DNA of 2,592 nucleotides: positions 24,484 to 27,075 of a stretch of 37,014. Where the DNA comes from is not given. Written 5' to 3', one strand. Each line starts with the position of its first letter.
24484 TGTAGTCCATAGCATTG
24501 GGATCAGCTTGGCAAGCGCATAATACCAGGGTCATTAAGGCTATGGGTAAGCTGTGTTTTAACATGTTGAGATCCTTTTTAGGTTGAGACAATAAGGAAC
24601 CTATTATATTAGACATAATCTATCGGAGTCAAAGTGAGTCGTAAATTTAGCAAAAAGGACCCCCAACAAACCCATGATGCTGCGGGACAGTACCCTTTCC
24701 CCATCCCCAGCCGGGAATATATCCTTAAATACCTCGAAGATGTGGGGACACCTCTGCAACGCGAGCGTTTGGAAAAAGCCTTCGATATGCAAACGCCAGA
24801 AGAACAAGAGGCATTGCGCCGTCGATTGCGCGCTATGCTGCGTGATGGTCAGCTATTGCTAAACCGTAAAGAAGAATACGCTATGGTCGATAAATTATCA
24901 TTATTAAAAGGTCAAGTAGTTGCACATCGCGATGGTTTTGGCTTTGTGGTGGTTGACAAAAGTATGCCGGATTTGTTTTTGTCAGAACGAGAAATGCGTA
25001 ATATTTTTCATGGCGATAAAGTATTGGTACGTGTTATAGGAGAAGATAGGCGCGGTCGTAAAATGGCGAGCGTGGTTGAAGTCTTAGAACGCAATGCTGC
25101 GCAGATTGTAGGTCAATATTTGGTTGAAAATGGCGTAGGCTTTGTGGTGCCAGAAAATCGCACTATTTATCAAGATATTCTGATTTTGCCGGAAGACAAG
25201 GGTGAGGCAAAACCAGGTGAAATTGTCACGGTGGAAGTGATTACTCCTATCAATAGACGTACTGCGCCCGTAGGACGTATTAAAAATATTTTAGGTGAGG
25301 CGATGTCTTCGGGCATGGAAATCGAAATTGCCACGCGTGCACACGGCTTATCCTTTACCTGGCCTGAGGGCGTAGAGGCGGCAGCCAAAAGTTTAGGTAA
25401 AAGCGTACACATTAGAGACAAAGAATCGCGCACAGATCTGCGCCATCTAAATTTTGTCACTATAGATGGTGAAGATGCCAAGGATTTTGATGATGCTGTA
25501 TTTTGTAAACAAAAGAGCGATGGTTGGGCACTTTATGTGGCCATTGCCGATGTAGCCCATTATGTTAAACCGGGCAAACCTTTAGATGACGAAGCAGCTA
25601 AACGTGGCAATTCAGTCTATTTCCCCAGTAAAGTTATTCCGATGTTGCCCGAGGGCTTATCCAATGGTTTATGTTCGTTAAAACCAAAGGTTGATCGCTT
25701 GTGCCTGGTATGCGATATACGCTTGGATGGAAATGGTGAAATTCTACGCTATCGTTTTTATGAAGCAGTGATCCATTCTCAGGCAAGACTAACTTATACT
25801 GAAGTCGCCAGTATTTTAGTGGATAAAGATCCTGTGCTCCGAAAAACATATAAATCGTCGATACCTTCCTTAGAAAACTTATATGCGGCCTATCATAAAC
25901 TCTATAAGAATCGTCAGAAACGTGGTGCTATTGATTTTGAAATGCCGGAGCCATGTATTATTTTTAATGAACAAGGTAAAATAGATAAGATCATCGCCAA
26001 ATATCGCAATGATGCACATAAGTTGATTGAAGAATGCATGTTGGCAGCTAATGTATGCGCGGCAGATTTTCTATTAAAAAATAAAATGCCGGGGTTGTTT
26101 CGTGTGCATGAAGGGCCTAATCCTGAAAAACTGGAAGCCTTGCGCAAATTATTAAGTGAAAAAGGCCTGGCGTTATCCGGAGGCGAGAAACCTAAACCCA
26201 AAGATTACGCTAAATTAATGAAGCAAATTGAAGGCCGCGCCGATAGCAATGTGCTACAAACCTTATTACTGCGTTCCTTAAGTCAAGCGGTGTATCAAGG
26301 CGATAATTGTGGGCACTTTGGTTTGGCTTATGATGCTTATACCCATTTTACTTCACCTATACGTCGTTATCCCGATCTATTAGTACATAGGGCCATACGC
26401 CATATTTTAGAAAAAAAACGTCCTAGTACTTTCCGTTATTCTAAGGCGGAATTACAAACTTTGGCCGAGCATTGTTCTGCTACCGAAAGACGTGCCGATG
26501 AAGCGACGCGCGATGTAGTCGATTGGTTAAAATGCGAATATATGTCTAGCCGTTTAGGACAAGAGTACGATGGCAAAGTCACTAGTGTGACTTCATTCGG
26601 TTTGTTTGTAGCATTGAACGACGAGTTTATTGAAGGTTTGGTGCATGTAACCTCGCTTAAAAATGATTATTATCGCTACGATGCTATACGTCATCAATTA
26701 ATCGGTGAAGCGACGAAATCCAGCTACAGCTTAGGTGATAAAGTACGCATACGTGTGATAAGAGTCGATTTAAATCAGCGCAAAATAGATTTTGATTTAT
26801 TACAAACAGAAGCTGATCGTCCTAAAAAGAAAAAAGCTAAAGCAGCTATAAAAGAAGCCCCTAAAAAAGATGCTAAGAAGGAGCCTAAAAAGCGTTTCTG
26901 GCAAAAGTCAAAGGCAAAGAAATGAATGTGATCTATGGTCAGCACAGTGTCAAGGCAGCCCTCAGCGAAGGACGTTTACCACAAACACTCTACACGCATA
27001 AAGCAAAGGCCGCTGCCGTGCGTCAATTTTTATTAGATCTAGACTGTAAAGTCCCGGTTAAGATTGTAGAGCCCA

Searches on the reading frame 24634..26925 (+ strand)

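Call 58: search_protein_families(library=pfam, proteins=[window:24634-26925:+])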
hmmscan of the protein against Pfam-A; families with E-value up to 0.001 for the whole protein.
window:24634-26925:+ (763 aa): 5 families
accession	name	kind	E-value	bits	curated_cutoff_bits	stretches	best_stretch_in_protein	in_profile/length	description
PF00773.25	RNB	-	5.1e-115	384.7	29.3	1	266-593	1-325/326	RNB domain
PF17876.7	CSD2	-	8e-24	84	26.2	1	170-244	1-74/74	Cold shock domain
PF08206.17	OB_RNB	-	3.4e-21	75.1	24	1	93-150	1-58/58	Ribonuclease B OB domain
PF00575.29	S1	-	4.1e-12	46.7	22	1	642-720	5-71/74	S1 RNA binding domain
PF08461.16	HTH_12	-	0.00017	21.9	21.4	1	28-83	1-54/66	Ribonuclease R winged-helix domain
